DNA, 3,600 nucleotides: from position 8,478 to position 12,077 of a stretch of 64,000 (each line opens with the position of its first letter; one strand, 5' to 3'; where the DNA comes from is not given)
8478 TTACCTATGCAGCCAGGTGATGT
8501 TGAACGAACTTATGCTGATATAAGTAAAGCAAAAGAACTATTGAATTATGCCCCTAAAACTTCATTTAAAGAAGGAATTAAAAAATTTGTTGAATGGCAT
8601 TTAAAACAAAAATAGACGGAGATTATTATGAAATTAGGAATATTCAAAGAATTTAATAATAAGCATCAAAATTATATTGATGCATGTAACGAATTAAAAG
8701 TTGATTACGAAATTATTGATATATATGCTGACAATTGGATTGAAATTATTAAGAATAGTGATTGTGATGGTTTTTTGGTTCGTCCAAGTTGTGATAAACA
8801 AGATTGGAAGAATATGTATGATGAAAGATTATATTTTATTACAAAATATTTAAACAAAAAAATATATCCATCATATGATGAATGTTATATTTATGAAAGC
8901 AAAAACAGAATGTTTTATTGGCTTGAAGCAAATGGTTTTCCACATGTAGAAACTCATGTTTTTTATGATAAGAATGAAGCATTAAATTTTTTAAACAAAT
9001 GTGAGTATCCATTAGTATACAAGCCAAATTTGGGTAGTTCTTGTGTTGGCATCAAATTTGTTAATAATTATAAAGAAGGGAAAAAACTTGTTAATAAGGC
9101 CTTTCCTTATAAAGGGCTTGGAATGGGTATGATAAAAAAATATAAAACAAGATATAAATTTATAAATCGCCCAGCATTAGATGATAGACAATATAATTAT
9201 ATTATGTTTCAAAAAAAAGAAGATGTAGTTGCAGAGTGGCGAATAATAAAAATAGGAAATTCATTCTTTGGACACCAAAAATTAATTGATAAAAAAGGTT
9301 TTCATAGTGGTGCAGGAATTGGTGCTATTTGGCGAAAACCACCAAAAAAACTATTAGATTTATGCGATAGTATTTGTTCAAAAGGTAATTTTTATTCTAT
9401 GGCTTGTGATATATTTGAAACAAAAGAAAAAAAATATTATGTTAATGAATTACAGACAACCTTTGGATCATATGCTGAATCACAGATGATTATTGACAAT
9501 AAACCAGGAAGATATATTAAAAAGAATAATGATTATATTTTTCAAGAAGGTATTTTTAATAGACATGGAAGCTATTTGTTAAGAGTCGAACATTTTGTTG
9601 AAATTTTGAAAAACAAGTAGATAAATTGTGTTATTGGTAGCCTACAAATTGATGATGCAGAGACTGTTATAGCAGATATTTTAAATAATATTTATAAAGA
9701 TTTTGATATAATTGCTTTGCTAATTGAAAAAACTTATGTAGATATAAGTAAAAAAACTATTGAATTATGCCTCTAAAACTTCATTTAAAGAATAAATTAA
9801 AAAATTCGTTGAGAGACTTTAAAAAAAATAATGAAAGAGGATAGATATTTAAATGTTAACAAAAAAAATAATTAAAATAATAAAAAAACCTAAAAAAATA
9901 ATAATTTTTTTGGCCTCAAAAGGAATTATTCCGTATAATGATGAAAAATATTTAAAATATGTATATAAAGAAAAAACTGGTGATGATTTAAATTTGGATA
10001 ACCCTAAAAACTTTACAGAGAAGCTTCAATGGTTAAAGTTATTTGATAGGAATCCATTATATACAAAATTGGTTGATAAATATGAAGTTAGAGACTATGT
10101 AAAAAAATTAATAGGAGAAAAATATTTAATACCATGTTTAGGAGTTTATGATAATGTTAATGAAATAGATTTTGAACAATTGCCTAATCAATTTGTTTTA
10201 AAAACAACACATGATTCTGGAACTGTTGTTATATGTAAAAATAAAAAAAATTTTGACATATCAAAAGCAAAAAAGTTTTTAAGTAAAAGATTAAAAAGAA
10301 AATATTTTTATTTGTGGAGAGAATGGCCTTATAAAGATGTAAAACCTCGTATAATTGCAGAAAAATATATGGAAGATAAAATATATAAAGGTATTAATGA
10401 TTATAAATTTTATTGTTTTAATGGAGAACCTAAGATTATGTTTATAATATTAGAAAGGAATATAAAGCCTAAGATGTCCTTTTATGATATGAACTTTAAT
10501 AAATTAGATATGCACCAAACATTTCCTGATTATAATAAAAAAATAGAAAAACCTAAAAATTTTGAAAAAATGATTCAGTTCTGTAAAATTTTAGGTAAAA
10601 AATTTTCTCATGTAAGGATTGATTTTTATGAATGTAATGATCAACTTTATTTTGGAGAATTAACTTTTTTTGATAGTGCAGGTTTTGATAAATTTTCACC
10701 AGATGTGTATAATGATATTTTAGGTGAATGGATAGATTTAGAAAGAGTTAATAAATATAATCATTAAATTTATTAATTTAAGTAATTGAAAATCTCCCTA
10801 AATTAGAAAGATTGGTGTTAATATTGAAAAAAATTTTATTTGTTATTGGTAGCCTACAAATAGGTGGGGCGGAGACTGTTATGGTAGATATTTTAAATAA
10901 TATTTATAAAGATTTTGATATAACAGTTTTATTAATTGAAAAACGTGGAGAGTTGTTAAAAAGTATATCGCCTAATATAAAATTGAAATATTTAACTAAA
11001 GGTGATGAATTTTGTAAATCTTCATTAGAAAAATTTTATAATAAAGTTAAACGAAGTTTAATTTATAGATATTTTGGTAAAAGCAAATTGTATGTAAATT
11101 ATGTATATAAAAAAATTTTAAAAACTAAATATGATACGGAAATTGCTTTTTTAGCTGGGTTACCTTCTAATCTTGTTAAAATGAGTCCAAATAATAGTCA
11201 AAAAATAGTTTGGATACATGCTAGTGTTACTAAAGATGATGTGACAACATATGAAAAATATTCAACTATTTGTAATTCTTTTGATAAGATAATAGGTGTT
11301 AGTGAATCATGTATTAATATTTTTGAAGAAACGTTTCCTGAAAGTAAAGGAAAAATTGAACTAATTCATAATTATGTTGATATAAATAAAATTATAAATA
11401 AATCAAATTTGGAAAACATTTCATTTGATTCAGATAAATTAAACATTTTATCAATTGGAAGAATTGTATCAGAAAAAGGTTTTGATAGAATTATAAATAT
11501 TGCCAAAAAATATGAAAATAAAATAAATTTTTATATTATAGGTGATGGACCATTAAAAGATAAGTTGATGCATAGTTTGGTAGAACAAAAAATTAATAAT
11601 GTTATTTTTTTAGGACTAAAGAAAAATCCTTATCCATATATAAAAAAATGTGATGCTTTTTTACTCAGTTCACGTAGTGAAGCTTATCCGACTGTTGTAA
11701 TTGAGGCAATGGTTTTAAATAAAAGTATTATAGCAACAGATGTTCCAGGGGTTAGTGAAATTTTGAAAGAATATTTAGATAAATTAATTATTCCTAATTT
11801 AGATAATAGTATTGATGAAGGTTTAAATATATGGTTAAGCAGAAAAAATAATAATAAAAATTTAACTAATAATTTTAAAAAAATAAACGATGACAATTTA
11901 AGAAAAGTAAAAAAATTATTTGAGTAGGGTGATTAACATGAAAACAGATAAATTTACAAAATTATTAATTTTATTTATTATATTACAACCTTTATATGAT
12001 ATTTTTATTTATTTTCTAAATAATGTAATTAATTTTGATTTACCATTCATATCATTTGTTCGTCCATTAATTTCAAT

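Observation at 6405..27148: Wzx/Wzy-type polysaccharide locus (~20 kb) predicted to build a uronic-acid- and amino-sugar-containing, amino-acid-decorated polymer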

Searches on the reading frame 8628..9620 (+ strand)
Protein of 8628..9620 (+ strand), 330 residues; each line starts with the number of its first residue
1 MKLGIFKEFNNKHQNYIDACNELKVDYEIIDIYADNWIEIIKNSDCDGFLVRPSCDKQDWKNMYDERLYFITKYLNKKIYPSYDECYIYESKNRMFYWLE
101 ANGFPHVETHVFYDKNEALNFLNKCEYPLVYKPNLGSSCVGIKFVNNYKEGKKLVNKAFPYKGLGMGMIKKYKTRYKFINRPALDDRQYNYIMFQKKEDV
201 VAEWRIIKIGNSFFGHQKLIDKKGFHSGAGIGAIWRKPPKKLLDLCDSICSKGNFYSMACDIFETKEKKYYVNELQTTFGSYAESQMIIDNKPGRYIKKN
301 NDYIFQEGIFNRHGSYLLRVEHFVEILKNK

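Call 4: search_protein_families(library=pfam, proteins=[window:8628-9620:+], max_evalue=0.01)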
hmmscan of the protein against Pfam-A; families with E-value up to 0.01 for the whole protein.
window:8628-9620:+ (330 aa): 2 families
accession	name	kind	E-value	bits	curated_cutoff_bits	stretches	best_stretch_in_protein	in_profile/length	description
PF02786.22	CPSase_L_D2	-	4.7e-05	23.4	19.8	1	112-202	24-118/211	Carbamoyl-phosphate synthase L chain, ATP binding domain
PF07478.18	Dala_Dala_lig_C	-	0.00016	21.7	24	1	118-161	28-71/204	D-ala D-ala ligase C-terminus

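Call 6: search_protein_families(library=ncbifam, proteins=[window:8628-9620:+], max_evalue=0.001)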
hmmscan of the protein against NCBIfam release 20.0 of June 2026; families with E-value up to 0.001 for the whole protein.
window:8628-9620:+ (330 aa): 12 families
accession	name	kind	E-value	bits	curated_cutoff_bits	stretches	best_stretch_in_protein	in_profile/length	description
NF009406.0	PRK12767.1-5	equivalog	8.5e-09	34.9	271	1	77-157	99-179/327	carbamoyl phosphate synthase-like protein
TIGR02144.1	LysX_arch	equivalog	8.9e-07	28.3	275.6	1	89-157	83-153/281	lysine biosynthesis protein LysX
TIGR00768.1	rimK_fam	subfamily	1e-06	28.4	143.4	1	10-158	10-154/276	RimK family alpha-L-glutamate ligase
NF009402.0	PRK12767.1-1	equivalog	6.3e-06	25.2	218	1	87-158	111-180/329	carbamoyl phosphate synthase-like protein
TIGR01205.1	D_ala_D_alaTIGR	subfamily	3e-05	23.1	245.65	1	92-162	107-182/318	D-alanine--D-alanine ligase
NF002563.0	PRK02186.1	subfamily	3.1e-05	22.4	625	1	91-151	107-167/890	argininosuccinate lyase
NF040720.1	MptN_Meth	equivalog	0.00015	20.9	350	1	82-156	92-159/291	tetrahydromethanopterin:alpha-L-glutamate ligase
NF002378.0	PRK01372.1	subfamily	0.00024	19.9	243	1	97-163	106-171/305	D-alanine--D-alanine ligase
NF009404.0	PRK12767.1-3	equivalog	0.00038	19.4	316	0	94-150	114-170/344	carbamoyl phosphate synthase-like protein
NF002527.0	PRK01966.1-3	equivalog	0.00051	19.3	310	0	92-161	119-191/332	D-alanine--D-alanine ligase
TIGR04443.1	F420_CofF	equivalog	0.0008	18.5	300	0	76-159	77-162/283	coenzyme gamma-F420-2:alpha-L-glutamate ligase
NF002529.0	PRK01966.1-5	equivalog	0.00088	18.3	472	0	100-162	136-202/348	D-alanine--D-alanine ligase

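Call 44: search_solved_structures(query=window:8628-9620:+, max_evalue=1)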
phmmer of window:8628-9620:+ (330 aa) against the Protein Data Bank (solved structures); distinct sequences matched with E-value up to 1: 7.
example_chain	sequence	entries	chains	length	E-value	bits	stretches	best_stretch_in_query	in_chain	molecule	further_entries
3r23_A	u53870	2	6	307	0.0089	18.1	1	113-161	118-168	D-alanine--D-alanine ligase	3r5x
7ta5_A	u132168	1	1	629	0.024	16.7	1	99-151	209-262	Glutathione synthase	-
7lgn_A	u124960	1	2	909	0.33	13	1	90-144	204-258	Cyanophycin synthase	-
8s9y_A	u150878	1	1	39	0.4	12.7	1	208-242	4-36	Peptide TNP-c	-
8fff_A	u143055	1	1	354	0.43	12.6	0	114-161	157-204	D-alanine--D-alanine ligase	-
2i80_A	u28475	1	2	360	0.45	12.5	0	114-161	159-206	D-alanine-D-alanine ligase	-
3vot_A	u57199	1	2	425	0.58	12.2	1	91-158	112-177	L-amino acid ligase, BL00235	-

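Call 74: search_protein_representatives(protein=window:8628-9620:+)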
Query: 330 residues. Proteins with E-value up to 0.001 (for the whole library): 725; up to 1e-10: 345; up to 1e-30: 124. The best 150 are listed.
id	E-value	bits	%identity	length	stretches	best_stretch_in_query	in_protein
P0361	5.4e-95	334.6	48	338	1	3-328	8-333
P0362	2.0e-90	319.6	45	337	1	2-328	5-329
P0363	4.0e-83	295.6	44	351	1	2-328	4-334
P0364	6.8e-81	288.2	42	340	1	1-328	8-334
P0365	6.7e-80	284.9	45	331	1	2-325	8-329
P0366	4.5e-79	282.2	45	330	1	18-329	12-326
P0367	8.8e-75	268.1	44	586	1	2-328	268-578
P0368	6.2e-74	265.3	43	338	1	2-329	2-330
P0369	6.5e-74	265.3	44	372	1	1-323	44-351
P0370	1.2e-73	264.4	41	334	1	14-325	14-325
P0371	8.8e-73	261.5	44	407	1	1-324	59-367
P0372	1.7e-72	260.6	50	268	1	63-329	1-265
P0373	1.8e-72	260.5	40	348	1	2-328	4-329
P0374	2.1e-70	253.7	41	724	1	1-326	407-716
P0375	3.0e-70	253.2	40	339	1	3-327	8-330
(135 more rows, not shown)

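Call 90: find_related_loci(query=window:8628-9620:+, collection=metagenome_contigs, flank=8000)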
Query window:8628-9620:+ (330 aa) in metagenome_contigs; peptide patterns used: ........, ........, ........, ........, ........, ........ (x = any residue, [..] = any of these).
121 stretches matched a pattern, but none encodes a relative of the query by tblastn (E <= 1e-3).

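Call 92: find_related_loci(query=A5, collection=metagenome_contigs, flank=8000)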
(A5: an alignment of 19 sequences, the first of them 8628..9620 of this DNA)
Query A5 (330 aa) in metagenome_contigs; peptide patterns used: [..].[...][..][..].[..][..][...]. (x = any residue, [..] = any of these).
434 stretches matched a pattern; 410 encode a relative of the query (tblastn E <= 1e-3); the best 80 are kept; 80 distinct loci.
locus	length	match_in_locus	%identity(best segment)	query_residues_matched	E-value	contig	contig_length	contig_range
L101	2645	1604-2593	51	1-330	3e-112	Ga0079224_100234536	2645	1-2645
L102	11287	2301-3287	49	1-330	9e-105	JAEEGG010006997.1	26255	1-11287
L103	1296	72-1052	50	1-328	9e-113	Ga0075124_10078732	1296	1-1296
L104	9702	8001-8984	48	1-330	2e-102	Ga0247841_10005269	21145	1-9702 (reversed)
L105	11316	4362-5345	48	1-330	2e-102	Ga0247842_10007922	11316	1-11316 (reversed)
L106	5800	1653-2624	51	1-324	5e-102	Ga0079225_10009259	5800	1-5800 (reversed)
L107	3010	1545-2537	48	1-327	2e-102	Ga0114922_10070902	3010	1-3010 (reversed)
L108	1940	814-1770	46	2-330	2e-104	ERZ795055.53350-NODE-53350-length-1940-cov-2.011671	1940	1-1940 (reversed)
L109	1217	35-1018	45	1-327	9e-107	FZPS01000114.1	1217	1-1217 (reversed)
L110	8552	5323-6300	51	1-325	1e-96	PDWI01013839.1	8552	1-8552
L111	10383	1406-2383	47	1-327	4e-96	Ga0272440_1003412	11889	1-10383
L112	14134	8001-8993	47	1-330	2e-95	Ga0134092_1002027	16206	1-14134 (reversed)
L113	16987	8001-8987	43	1-330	1e-95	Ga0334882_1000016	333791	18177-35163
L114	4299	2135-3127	45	1-330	2e-94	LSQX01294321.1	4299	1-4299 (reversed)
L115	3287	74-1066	45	1-330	1e-95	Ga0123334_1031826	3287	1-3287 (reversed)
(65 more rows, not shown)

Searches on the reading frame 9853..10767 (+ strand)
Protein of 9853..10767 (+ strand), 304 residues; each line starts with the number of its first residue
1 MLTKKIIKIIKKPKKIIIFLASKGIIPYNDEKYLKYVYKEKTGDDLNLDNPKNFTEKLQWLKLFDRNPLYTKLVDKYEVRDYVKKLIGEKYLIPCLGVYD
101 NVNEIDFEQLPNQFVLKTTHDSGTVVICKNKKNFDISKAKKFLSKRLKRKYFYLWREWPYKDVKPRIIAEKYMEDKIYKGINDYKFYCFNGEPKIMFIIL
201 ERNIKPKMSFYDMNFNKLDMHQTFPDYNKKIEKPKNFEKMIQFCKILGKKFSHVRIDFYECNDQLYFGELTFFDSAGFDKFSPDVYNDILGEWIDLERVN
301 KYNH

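Call 4: search_protein_families(library=pfam, proteins=[window:9853-10767:+], max_evalue=0.01)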
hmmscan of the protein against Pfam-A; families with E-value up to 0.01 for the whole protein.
window:9853-10767:+ (304 aa): 1 family
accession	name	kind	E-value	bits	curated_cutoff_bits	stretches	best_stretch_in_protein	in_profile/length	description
PF14305.11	ATPgrasp_TupA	-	1.7e-69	234.4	25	1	56-294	1-240/241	TupA-like ATPgrasp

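Call 6: search_protein_families(library=ncbifam, proteins=[window:9853-10767:+], max_evalue=0.001)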
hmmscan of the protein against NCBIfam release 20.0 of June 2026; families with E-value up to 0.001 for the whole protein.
window:9853-10767:+ (304 aa): 0 families

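Call 43: search_solved_structures(query=window:9853-10767:+, max_evalue=1, show_alignments=1)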
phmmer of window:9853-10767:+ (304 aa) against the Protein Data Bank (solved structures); distinct sequences matched with E-value up to 1: 3.
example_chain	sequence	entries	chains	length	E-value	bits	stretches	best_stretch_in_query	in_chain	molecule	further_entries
6kmb_A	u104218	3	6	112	0.17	14.4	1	215-293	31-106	Nuclear protein STH1/NPS1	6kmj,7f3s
6mr4_A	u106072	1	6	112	0.17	14.4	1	215-293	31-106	Nuclear protein STH1/NPS1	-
6uy1_A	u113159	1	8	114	0.17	14.3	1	215-293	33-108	Nuclear protein STH1/NPS1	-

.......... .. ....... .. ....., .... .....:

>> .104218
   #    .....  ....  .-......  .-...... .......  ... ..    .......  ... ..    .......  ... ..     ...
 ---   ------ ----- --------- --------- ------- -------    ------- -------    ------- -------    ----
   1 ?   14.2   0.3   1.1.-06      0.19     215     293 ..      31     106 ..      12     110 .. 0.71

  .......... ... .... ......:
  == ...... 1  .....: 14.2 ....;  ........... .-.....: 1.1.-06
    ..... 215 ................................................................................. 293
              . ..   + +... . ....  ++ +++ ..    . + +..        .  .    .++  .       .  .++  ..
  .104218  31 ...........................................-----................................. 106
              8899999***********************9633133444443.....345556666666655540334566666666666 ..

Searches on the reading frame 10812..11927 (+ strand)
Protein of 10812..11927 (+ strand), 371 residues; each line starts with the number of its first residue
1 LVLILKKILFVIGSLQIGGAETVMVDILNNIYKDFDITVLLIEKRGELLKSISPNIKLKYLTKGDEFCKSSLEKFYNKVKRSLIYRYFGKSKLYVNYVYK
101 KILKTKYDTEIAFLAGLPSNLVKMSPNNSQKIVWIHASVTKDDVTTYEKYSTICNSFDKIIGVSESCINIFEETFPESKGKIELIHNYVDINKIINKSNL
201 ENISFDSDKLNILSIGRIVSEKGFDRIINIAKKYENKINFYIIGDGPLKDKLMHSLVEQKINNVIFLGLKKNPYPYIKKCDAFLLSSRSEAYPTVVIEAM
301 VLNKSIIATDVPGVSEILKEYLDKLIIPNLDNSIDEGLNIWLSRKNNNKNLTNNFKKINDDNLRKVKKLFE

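Call 4: search_protein_families(library=pfam, proteins=[window:10812-11927:+], max_evalue=0.01)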
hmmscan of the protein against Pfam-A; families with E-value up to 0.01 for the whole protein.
window:10812-11927:+ (371 aa): 3 families
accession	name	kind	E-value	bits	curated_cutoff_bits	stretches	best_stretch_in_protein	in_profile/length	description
PF00534.26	Glycos_transf_1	-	8.9e-27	94.1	26.4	1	203-357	9-171/172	Glycosyl transferases group 1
PF13692.12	Glyco_trans_1_4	-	6.4e-21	75.5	27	1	211-331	3-128/142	Glycosyl transferases group 1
PF13439.12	Glyco_transf_4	-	0.00021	21.8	28.5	1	144-192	123-169/170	Glycosyltransferase Family 4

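Call 6: search_protein_families(library=ncbifam, proteins=[window:10812-11927:+], max_evalue=0.001)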
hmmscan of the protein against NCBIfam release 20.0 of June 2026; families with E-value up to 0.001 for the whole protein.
window:10812-11927:+ (371 aa): 21 families
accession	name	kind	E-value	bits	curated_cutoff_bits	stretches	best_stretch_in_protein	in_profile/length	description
NF050063.1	ProtGlycPglJ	equivalog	2e-28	99.7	500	1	6-361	2-345/363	N-acetylgalactosamine-N,N'-diacetylbacillosaminyl-diphospho-undecaprenol 4-alpha-N-acetylgalactosaminyltransferase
NF047684.1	TeichurnBiosyTuaC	equivalog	4.5e-21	75.2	550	1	197-357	207-367/391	teichuronic acid biosynthesis protein TuaC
TIGR03088.1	stp2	hypoth_equivalog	1.2e-19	70.6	409.05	1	7-338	3-332/374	TIGR03088 family PEP-CTERM/XrtA system glycosyltransferase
TIGR03999.1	thiol_BshA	equivalog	5.2e-16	58.5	273.7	1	154-324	142-317/375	N-acetyl-alpha-D-glucosaminyl L-malate synthase BshA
NF050056.1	ProtGlycPglH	equivalog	7.8e-15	54.8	600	1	7-367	2-343/354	GalNAc-alpha-(1->4)-GalNAc-alpha-(1->3)-diNAcBac-PP-undecaprenol alpha-1,4-N-acetyl-D-galactosaminyltransferase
TIGR04157.1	glyco_rSAM_CFB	subfamily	3e-14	52.8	400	1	144-328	157-349/406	TIGR04157 family glycosyltransferase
NF007396.0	PRK09922.1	equivalog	4.6e-14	52.1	385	1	8-321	5-302/361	lipopolysaccharide 1,6-galactosyltransferase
NF011726.0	PRK15179.1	equivalog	1.4e-09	36.8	733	1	228-328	536-640/694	Vi polysaccharide biosynthesis protein TviE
NF053513.1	Gtran_IagA_BgsA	equivalog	2.2e-09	36.7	460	1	179-332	126-288/333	LTA glycolipid anchor biosynthesis glycosyltransferase, IagA/BgsA family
NF041876.1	EPS_EpsE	equivalog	2.9e-09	36.7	400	1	188-330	194-346/389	exopolysaccharide biosynthesis GT4 family glycosyltransferase EpsE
TIGR02149.1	glgA_Coryne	subfamily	3.9e-09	36.1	302.4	1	154-328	142-332/391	glycogen synthase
NF046085.1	XrtY_assoc_Gly1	equivalog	9.4e-09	34.6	400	1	181-357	183-362/387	XrtY-associated glycosyltransferase XYAG1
NF007640.0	PRK10307.1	subfamily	5.8e-08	32.1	276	1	152-290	167-313/411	WcaI family glycosyltransferase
NF012034.0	PRK15490.1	equivalog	2.6e-07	29.4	813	1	212-328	401-521/578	Vi polysaccharide biosynthesis glycosyltransferase TviE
TIGR02918.1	TIGR02918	equivalog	1.2e-06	27.5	574.6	1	198-332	308-447/500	accessory Sec system glycosyltransferase GtfA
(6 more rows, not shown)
